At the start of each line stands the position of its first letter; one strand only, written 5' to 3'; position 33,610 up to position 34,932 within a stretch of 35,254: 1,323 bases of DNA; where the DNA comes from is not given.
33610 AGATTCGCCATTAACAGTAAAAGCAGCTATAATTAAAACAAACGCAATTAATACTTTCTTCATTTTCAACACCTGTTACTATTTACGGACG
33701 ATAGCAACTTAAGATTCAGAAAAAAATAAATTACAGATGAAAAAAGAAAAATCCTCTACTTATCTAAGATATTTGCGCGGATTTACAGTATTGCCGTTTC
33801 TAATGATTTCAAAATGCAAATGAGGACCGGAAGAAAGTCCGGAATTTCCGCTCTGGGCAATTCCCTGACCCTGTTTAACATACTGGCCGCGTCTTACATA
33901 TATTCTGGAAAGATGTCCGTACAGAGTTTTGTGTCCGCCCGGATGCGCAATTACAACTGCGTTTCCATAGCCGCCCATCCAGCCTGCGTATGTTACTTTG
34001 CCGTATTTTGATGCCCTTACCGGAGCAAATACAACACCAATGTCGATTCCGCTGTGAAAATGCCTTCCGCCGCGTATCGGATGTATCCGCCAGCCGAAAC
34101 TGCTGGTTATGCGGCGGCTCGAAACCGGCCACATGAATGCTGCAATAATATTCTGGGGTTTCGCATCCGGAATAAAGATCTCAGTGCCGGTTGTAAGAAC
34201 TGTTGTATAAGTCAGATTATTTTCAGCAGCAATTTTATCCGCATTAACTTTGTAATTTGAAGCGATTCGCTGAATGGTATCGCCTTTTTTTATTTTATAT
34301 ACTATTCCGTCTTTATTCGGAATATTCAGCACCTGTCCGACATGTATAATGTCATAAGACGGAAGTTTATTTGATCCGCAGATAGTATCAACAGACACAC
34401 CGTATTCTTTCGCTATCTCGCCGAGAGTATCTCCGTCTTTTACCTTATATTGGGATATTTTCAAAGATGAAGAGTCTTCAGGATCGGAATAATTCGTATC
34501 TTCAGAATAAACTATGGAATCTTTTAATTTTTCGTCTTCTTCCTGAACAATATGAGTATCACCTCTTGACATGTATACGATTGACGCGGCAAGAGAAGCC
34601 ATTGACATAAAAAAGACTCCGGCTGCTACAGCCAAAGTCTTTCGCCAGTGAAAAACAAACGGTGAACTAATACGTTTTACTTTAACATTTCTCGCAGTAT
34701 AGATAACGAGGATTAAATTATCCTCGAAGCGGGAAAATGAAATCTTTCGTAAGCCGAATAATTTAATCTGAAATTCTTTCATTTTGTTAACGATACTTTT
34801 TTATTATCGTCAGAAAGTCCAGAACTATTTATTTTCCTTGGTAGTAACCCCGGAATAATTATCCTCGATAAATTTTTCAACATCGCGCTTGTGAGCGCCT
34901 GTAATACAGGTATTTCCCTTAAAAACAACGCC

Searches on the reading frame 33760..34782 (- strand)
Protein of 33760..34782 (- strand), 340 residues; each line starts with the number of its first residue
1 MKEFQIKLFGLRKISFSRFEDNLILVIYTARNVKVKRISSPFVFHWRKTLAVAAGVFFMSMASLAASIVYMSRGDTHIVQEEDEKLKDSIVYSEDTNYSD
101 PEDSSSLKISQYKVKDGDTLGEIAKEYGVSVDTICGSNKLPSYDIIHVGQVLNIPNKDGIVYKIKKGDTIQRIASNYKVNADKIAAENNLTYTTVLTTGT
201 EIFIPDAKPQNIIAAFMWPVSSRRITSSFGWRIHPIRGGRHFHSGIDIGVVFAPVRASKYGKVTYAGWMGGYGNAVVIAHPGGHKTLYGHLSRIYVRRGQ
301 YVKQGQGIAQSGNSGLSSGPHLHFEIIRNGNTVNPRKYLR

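Call 8: search_protein_families(library=ncbifam, proteins=[window:33760-34782:-], max_evalue=0.001)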
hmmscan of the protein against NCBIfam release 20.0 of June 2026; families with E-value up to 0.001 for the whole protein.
window:33760-34782:- (340 aa): 23 families
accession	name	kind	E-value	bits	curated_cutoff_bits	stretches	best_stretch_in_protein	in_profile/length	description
NF041208.1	celldiv_DipM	equivalog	4.1e-34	118.5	740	1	110-339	184-417/419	cell division endopeptidase DipM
NF050804.1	CellDivDipMCaul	equivalog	1.3e-30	106.8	900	2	215-329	506-615/634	cell division endopeptidase DipM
NF052336.1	PdgHdaseHSB100310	equivalog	2.7e-26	92.7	500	1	202-333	19-148/316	peptidoglycan hydrolase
NF040883.1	amid_act_ActS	equivalog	6.8e-24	84.5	375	2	213-339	114-233/242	amidase activator ActS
NF052530.1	Heli_ShapePgp3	exception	2.3e-23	82.7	300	1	197-338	122-263/270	peptidoglycan metallopeptidase Pgp3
NF008652.0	PRK11649.1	equivalog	6.4e-23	81.1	341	1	219-335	287-406/439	murein DD-endopeptidase MepM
NF053825.1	PdgNdpepShyA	equivalog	4.5e-22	78.3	700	1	206-335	256-389/425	peptidoglycan DD-endopeptidase ShyA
NF008123.1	PRK10871.1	equivalog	1.4e-20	74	311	1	212-339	242-362/365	murein hydrolase activator NlpD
NF053824.1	PdgNdpepShyC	equivalog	4.1e-20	72.1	700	1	191-336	243-390/429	peptidoglycan DD-endopeptidase ShyC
NF052529.1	PG_M23_Pgp6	exception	1.1e-19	70.4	600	1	241-338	333-431/452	peptidoglycan metallopeptidase Pgp6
NF047755.1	LIC_10271_M23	exception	5.9e-19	68.6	180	1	253-336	128-206/207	LIC_10271 family cell wall hydrolase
NF008644.1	PRK11637.1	equivalog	6.9e-19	68.1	270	1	217-339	265-383/385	murein hydrolase activator EnvC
NF053738.1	S2SprSpoIIQBc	equivalog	3.2e-15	56.4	250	1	254-339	136-223/232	stage II sporulation protein SpoIIQ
NF008050.0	PRK10783.1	equivalog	1.1e-13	50.3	508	1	81-202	313-445/457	murein transglycosylase D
NF004974.0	PRK06347.1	equivalog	5.9e-10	38.8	701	1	85-154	520-591/592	1,4-beta-N-acetylmuramoylhydrolase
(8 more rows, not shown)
